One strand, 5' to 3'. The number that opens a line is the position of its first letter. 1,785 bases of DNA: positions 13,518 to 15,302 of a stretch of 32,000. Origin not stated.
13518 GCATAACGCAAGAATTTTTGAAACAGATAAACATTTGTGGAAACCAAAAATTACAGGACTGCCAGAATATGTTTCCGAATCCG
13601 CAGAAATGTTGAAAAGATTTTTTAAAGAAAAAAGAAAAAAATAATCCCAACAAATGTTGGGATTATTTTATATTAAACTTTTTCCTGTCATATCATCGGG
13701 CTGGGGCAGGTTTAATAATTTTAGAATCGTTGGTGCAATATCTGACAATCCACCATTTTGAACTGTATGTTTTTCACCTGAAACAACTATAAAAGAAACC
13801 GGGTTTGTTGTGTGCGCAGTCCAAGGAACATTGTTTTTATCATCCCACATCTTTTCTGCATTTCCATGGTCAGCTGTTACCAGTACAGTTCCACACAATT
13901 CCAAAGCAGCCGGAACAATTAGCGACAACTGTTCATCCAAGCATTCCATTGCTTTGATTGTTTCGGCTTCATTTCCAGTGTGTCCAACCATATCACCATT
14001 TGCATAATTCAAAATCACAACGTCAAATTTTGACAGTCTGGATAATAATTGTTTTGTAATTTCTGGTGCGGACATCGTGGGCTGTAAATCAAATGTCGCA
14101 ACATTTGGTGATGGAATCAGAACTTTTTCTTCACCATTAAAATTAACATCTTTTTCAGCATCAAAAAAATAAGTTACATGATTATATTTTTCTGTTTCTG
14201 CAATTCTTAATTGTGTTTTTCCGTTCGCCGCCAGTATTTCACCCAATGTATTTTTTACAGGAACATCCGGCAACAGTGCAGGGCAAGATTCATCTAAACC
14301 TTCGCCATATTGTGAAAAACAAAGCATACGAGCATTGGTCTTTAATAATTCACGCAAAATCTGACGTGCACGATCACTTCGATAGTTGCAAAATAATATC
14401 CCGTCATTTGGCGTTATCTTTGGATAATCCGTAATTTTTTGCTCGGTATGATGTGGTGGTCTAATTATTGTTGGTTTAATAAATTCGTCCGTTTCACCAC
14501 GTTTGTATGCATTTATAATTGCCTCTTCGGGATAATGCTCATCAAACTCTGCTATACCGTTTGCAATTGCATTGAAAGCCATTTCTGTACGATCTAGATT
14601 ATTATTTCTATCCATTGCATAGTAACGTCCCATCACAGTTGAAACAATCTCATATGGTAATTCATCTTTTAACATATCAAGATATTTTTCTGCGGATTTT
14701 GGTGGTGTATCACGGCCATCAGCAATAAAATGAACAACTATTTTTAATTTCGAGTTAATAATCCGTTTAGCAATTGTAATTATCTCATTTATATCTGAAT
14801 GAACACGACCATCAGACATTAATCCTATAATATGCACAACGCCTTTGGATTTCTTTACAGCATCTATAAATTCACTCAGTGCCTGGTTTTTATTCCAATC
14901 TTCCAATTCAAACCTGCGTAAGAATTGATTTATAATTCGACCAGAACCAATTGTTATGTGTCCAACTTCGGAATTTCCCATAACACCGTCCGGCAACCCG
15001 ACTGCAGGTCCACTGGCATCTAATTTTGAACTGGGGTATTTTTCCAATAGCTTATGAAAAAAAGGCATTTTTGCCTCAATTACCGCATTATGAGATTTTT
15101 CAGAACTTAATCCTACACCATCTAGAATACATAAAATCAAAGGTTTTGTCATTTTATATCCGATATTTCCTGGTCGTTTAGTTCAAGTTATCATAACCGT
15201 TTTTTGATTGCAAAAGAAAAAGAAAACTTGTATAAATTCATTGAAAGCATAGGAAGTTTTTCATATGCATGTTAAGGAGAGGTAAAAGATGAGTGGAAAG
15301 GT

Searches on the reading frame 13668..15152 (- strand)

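Call 65: search_protein_families(library=pfam, proteins=[window:13668-15152:-], max_evalue=0.001)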
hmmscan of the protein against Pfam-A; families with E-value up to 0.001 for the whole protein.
window:13668-15152:- (494 aa): 2 families
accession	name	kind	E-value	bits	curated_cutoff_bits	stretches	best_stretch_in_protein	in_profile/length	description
PF01676.23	Metalloenzyme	-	7.5e-69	232.5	24.3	1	3-483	1-251/252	Metalloenzyme superfamily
PF06415.18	iPGM_N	-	8.7e-55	186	27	1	84-274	8-196/217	BPG-independent PGAM N-terminus (iPGM_N)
